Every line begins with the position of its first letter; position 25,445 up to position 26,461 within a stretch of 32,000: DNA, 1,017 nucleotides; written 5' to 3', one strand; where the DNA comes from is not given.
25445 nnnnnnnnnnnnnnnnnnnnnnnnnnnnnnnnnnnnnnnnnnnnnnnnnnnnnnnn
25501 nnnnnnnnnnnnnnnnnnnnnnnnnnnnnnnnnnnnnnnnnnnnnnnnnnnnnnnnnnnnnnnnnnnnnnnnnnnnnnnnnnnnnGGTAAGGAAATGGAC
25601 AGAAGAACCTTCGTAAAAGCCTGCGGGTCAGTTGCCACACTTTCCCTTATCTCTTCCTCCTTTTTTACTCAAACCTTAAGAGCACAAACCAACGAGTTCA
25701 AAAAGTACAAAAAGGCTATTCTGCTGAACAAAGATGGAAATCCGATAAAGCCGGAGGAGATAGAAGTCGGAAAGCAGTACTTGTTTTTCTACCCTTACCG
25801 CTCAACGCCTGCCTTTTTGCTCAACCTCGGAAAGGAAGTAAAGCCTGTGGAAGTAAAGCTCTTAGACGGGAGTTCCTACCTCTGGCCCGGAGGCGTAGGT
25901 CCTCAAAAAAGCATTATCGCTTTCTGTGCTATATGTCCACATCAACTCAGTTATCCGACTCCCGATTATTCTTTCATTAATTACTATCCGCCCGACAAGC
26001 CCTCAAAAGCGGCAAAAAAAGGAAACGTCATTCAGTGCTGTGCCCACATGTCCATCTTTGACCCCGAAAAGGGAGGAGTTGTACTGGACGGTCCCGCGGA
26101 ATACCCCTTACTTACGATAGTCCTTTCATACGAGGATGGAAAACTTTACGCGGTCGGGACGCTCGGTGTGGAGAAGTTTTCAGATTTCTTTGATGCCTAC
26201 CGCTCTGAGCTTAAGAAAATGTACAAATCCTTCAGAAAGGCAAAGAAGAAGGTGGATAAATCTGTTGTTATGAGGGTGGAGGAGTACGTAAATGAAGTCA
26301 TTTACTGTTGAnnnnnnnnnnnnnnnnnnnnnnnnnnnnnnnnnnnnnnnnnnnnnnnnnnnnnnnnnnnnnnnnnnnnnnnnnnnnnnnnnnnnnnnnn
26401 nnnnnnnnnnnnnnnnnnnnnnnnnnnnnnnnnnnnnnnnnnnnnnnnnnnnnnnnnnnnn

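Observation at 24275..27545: FCSD flavoprotein - Rieske protein - FCSD flavoprotein operon: a sulfide dehydrogenase-like module using a Rieske centre instead of a cytochrome c subunit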

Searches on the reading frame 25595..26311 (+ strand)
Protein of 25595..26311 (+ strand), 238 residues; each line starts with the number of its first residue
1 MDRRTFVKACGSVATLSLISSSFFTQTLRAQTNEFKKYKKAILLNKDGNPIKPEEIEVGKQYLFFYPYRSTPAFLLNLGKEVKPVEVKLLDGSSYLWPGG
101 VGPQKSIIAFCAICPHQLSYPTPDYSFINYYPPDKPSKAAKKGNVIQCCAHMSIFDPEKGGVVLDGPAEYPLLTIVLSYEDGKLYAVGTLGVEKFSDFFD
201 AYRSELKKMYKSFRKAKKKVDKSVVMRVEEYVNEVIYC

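Call 3: search_protein_families(library=pfam, proteins=[window:25595-26311:+], max_evalue=0.01)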
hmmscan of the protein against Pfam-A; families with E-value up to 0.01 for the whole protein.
window:25595-26311:+ (238 aa): 1 family
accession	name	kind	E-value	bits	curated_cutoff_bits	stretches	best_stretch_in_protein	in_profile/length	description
PF00355.32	Rieske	-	0.00014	22.1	20.3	1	81-171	13-83/88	Rieske [2Fe-2S] domain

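Call 4: search_protein_families(library=ncbifam, proteins=[window:25595-26311:+], max_evalue=0.01)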
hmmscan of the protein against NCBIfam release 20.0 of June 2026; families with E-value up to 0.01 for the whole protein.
window:25595-26311:+ (238 aa): 2 families
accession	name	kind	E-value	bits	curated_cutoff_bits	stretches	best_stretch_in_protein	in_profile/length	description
TIGR03171.1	soxL2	equivalog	9.7e-28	97.1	582.1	2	32-136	94-203/321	Rieske iron-sulfur protein SoxL2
TIGR02694.1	arsenite_ox_S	equivalog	1.3e-12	47.7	95.65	1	55-189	14-118/129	arsenate reductase (azurin) small subunit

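Call 5: search_solved_structures(query=window:25595-26311:+, max_evalue=1, show_alignments=3)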
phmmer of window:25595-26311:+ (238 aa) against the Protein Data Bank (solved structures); distinct sequences matched with E-value up to 1: 16.
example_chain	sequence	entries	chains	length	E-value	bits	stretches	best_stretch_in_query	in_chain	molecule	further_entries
1jm1_A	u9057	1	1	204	1.3e-09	41.2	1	61-190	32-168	Rieske iron-sulfur protein soxF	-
5nqd_B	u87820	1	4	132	3.4e-07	33.3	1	98-188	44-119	Arsenite oxidase small subunit AioB Rieske [2Fe-2S] cluster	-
8ed4_B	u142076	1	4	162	5.8e-07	32.6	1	98-188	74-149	AroB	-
4aay_B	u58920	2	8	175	7.4e-07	32.2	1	98-188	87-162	AROB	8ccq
8r3a_B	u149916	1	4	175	1e-06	31.8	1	98-188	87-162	Arsenite oxidase small subunit AioB Rieske [2Fe-2S] cluster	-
8rtl_B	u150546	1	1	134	1.5e-06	31.2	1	97-190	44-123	Arsenite oxidase subunit AioB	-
8rtl_D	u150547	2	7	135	1.6e-06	31.2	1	97-190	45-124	Arsenite oxidase subunit AioB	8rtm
8cgs_B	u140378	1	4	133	3.5e-06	30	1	97-190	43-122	AioB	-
8cff_B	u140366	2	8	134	3.6e-06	30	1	97-190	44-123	Arsenite oxidase subunit AioB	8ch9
1g8k_B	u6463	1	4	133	3.4e-05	26.8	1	97-190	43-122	ARSENITE OXIDASE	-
1g8j_B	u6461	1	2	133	3.7e-05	26.7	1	97-190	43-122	ARSENITE OXIDASE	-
1nyk_A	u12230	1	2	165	0.0063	19.4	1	49-189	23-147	Rieske iron-sulfur protein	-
3fou_A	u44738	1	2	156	0.0066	19.3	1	49-189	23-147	Quinol-cytochrome c reductase, Rieske iron-sulfur subunit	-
6tjf_A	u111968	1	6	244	0.29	13.9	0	174-195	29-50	Cake6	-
8v96_A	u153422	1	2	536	0.77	12.5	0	13-55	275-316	Capsid protein VP1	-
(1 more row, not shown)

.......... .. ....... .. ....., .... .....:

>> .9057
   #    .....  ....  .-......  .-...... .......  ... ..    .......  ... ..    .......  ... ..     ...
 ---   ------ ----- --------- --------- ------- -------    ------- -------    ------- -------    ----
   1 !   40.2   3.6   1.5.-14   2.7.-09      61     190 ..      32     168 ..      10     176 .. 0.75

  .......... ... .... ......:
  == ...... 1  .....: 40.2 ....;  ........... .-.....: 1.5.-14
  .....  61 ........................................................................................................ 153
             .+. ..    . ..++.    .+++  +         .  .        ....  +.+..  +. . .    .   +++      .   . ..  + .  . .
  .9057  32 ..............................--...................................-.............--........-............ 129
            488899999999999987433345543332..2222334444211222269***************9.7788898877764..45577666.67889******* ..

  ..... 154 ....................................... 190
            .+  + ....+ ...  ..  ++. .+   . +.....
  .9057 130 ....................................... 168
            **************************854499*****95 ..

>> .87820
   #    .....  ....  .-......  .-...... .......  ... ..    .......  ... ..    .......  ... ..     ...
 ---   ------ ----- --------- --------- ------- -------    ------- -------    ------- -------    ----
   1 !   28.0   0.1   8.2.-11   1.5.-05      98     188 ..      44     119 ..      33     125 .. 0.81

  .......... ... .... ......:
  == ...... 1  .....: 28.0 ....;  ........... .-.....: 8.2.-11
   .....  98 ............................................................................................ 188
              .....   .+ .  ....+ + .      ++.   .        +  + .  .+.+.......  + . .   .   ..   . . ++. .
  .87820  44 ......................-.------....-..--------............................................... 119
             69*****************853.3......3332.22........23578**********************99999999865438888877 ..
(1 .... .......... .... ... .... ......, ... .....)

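Call 9: find_homologous_proteins(query=window:25595-26311:+, max_evalue=0.001)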
Query window:25595-26311:+ (238 aa): 145 proteins with E <= 0.001 among 442 candidates; the best 120 are listed.
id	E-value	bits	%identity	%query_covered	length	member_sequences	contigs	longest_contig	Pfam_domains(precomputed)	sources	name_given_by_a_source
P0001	7.2e-145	499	89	100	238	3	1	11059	-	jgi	-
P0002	6.8e-136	469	84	100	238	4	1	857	-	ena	-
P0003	2.9e-134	464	82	100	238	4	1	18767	-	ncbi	ncbi:Rieske (2Fe-2S) protein [Aquifex sp.]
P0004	1.7e-130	452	81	100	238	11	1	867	-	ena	-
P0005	8.5e-127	440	77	100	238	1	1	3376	-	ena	-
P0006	1.5e-126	439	77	100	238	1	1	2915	-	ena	-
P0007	3.1e-125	435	76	100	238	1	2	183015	-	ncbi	-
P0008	2.9e-124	431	77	100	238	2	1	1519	PF00355.33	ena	-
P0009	6.5e-121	420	75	100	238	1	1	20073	-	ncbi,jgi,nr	ncbi:MAG: Rieske 2Fe-2S domain-containing protein [Aquificae bacterium]|nr:Rieske 2Fe-2S domain-cont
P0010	2.1e-110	386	68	100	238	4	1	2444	-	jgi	-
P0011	2.2e-107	376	70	100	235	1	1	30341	-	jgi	-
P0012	7.4e-107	374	68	100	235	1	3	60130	-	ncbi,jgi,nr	ncbi:MAG: Rieske 2Fe-2S domain-containing protein [Aquificae bacterium]|nr:Rieske 2Fe-2S domain-cont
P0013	1.7e-105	370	68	100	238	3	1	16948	-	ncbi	-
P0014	2.6e-105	369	65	100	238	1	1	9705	-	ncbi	ncbi:twin-arginine translocation signal domain-containing protein [Hydrogenivirga sp.]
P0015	2.1e-104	366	65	100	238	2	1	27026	-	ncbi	-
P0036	3.2e-90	320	55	100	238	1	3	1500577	-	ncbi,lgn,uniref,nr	ncbi:Rieske (2Fe-2S) iron-sulphur domain protein [Thermocrinis albus DSM 14484]|uniref:Rieske (2Fe-2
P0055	7.9e-83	296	52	100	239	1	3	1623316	-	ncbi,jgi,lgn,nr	ncbi:MAG: (2Fe-2S)-binding protein [Acidobacteria bacterium]|jgi:Rieske Fe-S protein|nr:MAG: (2Fe-2S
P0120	8.6e-43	165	39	100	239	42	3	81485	-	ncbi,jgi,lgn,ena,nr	ncbi:MAG: (2Fe-2S)-binding protein [Burkholderiaceae bacterium]|nr:(2Fe-2S)-binding protein [Burkhol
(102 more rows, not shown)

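Call 10: find_encoding_contigs(protein=P0036, flank=6000, max_places=2)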
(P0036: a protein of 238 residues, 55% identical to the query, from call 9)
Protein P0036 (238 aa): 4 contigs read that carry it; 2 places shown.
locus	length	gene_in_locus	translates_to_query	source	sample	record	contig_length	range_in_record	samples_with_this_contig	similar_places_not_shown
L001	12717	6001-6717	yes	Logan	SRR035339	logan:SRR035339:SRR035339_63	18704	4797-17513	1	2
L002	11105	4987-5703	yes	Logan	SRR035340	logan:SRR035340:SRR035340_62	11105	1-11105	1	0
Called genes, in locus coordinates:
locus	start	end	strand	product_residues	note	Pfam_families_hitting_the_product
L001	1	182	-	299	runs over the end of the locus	PF01008:IF-2B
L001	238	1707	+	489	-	PF01425:Amidase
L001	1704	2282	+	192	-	PF00814:TsaD (weak)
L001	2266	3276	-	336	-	-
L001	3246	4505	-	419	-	PF00082:Peptidase_S8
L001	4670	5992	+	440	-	PF01266:DAO (faint), PF07992:Pyr_redox_2, PF21706:FCSD_central, PF09242:FCSD-flav_bind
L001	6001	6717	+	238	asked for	-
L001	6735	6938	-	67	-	PF01632:Ribosomal_L35p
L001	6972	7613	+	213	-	PF00625:Guanylate_kin, PF13238:AAA_18 (weak)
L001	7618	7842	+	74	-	PF01192:RNA_pol_Rpb6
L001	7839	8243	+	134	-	-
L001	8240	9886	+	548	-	PF07719:TPR_2 (faint), PF12895:ANAPC3 (faint), PF14559:TPR_19 (faint), PF01464:SLT, PF27553:SLT_superhelical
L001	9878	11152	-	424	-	PF00202:Aminotran_3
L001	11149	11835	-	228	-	-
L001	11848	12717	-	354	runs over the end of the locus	PF04389:Peptidase_M28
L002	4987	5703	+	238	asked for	-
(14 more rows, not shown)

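Call 11: find_encoding_contigs(protein=P0055, flank=6000, max_places=2)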
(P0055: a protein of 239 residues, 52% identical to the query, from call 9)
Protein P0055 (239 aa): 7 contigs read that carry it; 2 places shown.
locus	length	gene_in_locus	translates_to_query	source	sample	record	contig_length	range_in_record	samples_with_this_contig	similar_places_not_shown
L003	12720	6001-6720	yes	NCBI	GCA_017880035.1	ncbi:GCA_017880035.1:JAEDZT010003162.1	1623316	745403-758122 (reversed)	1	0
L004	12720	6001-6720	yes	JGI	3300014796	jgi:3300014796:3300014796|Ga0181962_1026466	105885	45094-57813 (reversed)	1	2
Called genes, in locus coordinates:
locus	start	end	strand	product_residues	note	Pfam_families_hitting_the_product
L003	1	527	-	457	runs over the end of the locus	PF07992:Pyr_redox_2, PF13241:NAD_binding_7 (faint), PF01266:DAO (faint), PF13738:Pyr_redox_3 (weak), PF00070:Pyr_redox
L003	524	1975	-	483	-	PF02789:Peptidase_M17_N, PF00883:Peptidase_M17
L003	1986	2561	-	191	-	PF01842:ACT, PF13291:ACT_4 (faint), PF22629:ACT_AHAS_ss, PF13710:ACT_5, PF10369:ALS_ss_C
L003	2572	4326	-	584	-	PF02776:TPP_enzyme_N, PF00205:TPP_enzyme_M, PF02775:TPP_enzyme_C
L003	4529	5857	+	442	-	PF07992:Pyr_redox_2, PF21706:FCSD_central, PF09242:FCSD-flav_bind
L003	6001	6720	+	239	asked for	-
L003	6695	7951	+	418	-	PF01266:DAO (faint), PF07992:Pyr_redox_2, PF21706:FCSD_central, PF09242:FCSD-flav_bind (weak)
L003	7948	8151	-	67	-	PF01632:Ribosomal_L35p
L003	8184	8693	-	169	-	PF00578:AhpC-TSA, PF08534:Redoxin, PF00085:Thioredoxin, PF13098:Thioredoxin_2 (weak), PF13905:Thioredoxin_8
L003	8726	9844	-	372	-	PF01960:ArgJ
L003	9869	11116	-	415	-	PF01435:Peptidase_M48, PF13424:TPR_12 (faint), PF13414:TPR_11 (faint), PF13431:TPR_17 (faint), PF14559:TPR_19 (faint), PF21033:RMD1-3 (weak), PF00515:TPR_1 (weak), PF07719:TPR_2 (weak), +1 more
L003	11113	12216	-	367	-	PF04055:Radical_SAM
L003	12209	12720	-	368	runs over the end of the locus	PF01098:FTSW_RODA_SPOVE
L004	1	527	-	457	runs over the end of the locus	PF07992:Pyr_redox_2, PF13241:NAD_binding_7 (faint), PF01266:DAO (faint), PF13738:Pyr_redox_3 (weak), PF00070:Pyr_redox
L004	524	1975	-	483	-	PF02789:Peptidase_M17_N, PF00883:Peptidase_M17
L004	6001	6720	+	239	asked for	-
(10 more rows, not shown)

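Call 12: find_encoding_contigs(protein=P0120, flank=6000, max_places=3)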
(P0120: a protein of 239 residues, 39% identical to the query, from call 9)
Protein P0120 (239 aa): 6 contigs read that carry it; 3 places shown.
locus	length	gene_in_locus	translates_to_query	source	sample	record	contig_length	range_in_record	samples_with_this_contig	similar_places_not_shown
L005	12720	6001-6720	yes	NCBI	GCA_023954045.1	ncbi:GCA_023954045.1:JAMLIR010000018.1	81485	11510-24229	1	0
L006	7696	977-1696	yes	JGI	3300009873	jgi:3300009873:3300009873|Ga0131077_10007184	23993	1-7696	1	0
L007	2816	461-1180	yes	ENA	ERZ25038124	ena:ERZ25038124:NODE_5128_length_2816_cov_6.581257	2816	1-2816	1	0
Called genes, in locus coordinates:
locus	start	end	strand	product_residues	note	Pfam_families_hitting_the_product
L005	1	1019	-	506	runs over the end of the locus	PF08529:NusA_N, PF00575:S1, PF13184:KH_NusA_1st, PF26594:KH_NusA_2nd, PF14520:HHH_5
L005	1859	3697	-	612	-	PF01479:S4, PF00849:PseudoU_synth_2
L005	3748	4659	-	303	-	PF04079:SMC_ScpB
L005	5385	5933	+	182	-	PF14803:Zn_ribbon_Nudix, PF00293:NUDIX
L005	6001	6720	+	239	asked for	-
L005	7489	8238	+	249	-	PF04376:ATE_N, PF04377:ATE_C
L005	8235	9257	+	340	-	PF01180:DHO_dh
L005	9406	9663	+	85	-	PF10006:DUF2249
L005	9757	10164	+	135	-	PF04247:SirB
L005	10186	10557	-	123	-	PF04304:DUF454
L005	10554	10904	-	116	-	PF02979:NHase_alpha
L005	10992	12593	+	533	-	PF02310:B12-binding, PF04055:Radical_SAM, PF13311:DUF4080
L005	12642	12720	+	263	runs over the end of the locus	PF25213:HVO_A0261_N (weak), PF09339:HTH_IclR, PF12802:MarR_2 (weak), PF01614:IclR_C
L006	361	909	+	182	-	PF14803:Zn_ribbon_Nudix, PF00293:NUDIX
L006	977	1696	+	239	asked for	-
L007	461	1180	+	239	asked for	-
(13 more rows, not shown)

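Call 25: find_related_loci(query=A1, collection=genome_contigs, flank=10000)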
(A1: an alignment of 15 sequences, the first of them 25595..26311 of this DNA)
Query A1 (238 aa) in genome_contigs; peptide patterns used: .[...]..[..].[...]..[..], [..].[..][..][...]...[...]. (x = any residue, [..] = any of these).
600 stretches matched a pattern (row limit reached: there are more); 501 encode a relative of the query (tblastn E <= 1e-3); the best 80 are kept; 80 distinct loci.
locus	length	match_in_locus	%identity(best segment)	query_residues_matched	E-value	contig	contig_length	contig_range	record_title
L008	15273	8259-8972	81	1-238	6e-133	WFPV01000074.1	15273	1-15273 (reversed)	MAG: Aquifex sp. isolate S012_82_esom k151_211803, whole genome shotgun sequence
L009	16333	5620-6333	75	1-238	2e-125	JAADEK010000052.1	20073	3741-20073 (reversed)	MAG: Aquificota bacterium isolate L_MetaBat.209 contig-127_2432, whole genome shotgun sequence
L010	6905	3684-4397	82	1-238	3e-118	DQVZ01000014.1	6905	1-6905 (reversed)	MAG TPA_asm: Aquifex aeolicus isolate SZUA-1538 k95_407760, whole genome shotgun sequence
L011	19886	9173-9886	67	1-238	3e-108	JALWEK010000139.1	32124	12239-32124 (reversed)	MAG: Aquificaceae bacterium isolate T11_metabat1_scaf2bin.084 T11_NODE_362_length_32124_cov_1.426071, whole genome shotg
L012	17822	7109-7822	65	1-238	7e-108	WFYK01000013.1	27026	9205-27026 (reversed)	MAG: Aquificaceae bacterium isolate S141_91 k151_113175, whole genome shotgun sequence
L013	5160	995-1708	65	1-238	1e-106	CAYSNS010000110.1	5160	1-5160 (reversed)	MAG TPA_asm: uncultured Aquifex sp. isolate SRP163575_co1_335 genome assembly, contig: NODE_35058_length_5160_cov_3.3909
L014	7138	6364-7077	61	1-238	1e-102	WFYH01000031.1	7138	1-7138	MAG: Aquificaceae bacterium isolate S141_87_esom k151_123935, whole genome shotgun sequence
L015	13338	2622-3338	58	1-238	1e-95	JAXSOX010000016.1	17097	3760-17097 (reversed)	MAG: Aquificaceae bacterium isolate SRBZ_201705_bins_161 SRBZ_201705_bins_161_scaffold_16, whole genome shotgun sequence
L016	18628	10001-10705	58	1-238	1e-93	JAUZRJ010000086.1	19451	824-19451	MAG: Aquificota bacterium isolate GS19_ROV16_BS04-AMOR20_M0129 AMOR20_M0129_contig86, whole genome shotgun sequence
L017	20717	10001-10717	54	1-238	4e-92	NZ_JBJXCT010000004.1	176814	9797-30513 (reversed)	Hydrogenobacter sp. Uz 6-8 NODE_4_length_176814_cov_684.074348, whole genome shotgun sequence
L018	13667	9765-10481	54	1-238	4e-91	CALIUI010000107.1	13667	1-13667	MAG: uncultured Aquificaceae bacterium isolate S1_Bin_MAXBIN__048_sub_1 genome assembly, contig: c_000000112109, whole g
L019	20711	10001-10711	56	1-238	6e-90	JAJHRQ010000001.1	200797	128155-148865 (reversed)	MAG: Thermocrinis sp. isolate Bin P10 scaffold_1_c1, whole genome shotgun sequence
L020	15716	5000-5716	53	1-238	6e-89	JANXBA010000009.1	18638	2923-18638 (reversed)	MAG: Aquificaceae bacterium isolate SKYB2 k141_380582, whole genome shotgun sequence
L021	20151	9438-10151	55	1-238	4e-88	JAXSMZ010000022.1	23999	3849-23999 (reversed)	MAG: Aquificaceae bacterium isolate QQ_201705_bins_10 QQ_201705_bins_10_scaffold_22, whole genome shotgun sequence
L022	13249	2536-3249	52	1-238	1e-84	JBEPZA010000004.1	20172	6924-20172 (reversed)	MAG: Aquificaceae bacterium isolate 03V1_S199.metabat_sspec.045_sub NODE_1667_length_20172_cov_48.222549, whole genome s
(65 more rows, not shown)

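Call 44: predict_structure(alignment_id=A2)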
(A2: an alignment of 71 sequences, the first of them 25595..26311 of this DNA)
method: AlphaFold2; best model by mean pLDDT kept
length: 238 residues; sequences in the alignment: 71
mean_pLDDT: 89.5   pTM: 0.82
mean pLDDT of the five models: 89.5, 89.3, 88.8, 88.7, 88.8
residues with pLDDT >= 90: 193; 70-90: 12; 50-70: 3; < 50: 30
segments of 3 or more residues with pLDDT < 50: 1-6, 8-31
pLDDT, mean of each block of 10 residues (from residue 1): 46 45 46 83 98 97 98 98 94 93 98 96 97 93 95 96 95 98 98 97 97 98 98 95
secondary structure, 60 per line:
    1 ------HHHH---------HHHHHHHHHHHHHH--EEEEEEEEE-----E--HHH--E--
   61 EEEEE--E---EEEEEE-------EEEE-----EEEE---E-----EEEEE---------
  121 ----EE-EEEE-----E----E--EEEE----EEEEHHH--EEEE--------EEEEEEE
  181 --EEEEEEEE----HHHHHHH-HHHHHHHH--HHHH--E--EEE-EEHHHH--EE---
elements in order: H7-10 H20-33 E36-44 E61-65 E72-77 E85-88 E94-97 E107-111 E128-131 E145-148 E153-156 E162-165 E174-180 E183-190 H195-201 H203-210 H213-216 E222-224 H228-231

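Call 47: fold_search(model_id=the predicted structure, library=pdb)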
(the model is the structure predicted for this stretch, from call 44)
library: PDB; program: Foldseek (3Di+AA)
matches with E <= 10: 435; with E <= 0.001: 38
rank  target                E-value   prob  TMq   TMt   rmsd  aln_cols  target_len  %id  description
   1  8rtl_D                4.9e-09  1.00  0.45  0.77   3.2       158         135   25  Af Aio C65F-C80G (released 2025-08-06)
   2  1jm1                  6.5e-09  1.00  0.46  0.53   5.6       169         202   28  Crystal structure of the soluble domain of the Rieske protein II (soxF) from Sulfolobus acidocaldarius (released 2002-07-17)
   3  8rtl_B                6.8e-09  1.00  0.46  0.80   2.6       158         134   25  Af Aio C65F-C80G (released 2025-08-06)
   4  8cgs_B                7.7e-09  1.00  0.46  0.81   2.6       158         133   25  Crystal structure of arsenite oxidase from Alcaligenes faecalis (Af Aio) bound to antimony oxyanion (released 2023-07-12)
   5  8ed4_H                1.0e-08  1.00  0.43  0.75   2.5       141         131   29  Structure of the complex between the arsenite oxidase and its native electron acceptor cytochrome c552 from Pseudorhiz (released 2023-04-12)
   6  5nqd_B                1.1e-08  1.00  0.45  0.79   2.5       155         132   27  Arsenite oxidase AioAB from Rhizobium sp. str. NT-26 mutant AioBF108A (released 2018-05-30)
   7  1g8j_D                1.2e-08  1.00  0.45  0.82   2.5       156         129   24  CRYSTAL STRUCTURE ANALYSIS OF ARSENITE OXIDASE FROM ALCALIGENES FAECALIS (released 2000-12-13)
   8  1g8j_B                1.3e-08  1.00  0.46  0.84   2.5       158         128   24  CRYSTAL STRUCTURE ANALYSIS OF ARSENITE OXIDASE FROM ALCALIGENES FAECALIS (released 2000-12-13)
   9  1g8k_B                1.4e-08  1.00  0.46  0.80   2.6       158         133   24  CRYSTAL STRUCTURE ANALYSIS OF ARSENITE OXIDASE FROM ALCALIGENES FAECALIS (released 2000-12-13)
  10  8cff_B                2.1e-08  1.00  0.46  0.80   2.6       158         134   25  Crystal structure of arsenite oxidase from Alcaligenes faecalis (Af Aio) bound to arsenite (released 2023-07-12)
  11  8r3a_B                2.3e-08  1.00  0.45  0.79   2.5       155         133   27  NT-26 Arsenite oxidase B F108C-G123C (released 2025-05-21)
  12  4aay_B                3.2e-08  1.00  0.46  0.82   1.7       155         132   26  Crystal Structure of the arsenite oxidase protein complex from Rhizobium species strain NT-26 (released 2012-12-12)
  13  1nyk_A                2.8e-06  1.00  0.41  0.59   6.3       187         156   16  Crystal Structure of the Rieske protein from Thermus thermophilus (released 2003-06-24)
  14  7e1v_A                2.1e-05  1.00  0.37  0.24  11.0       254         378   14  Cryo-EM structure of apo hybrid respiratory supercomplex consisting of Mycobacterium tuberculosis complexIII and Mycob (released 2021-10-13)
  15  9gy6_M                2.9e-05  1.00  0.39  0.26  11.9       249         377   13  Mycobacterial cytochrome bc1:aa3 with inhibitor (released 2025-04-09)
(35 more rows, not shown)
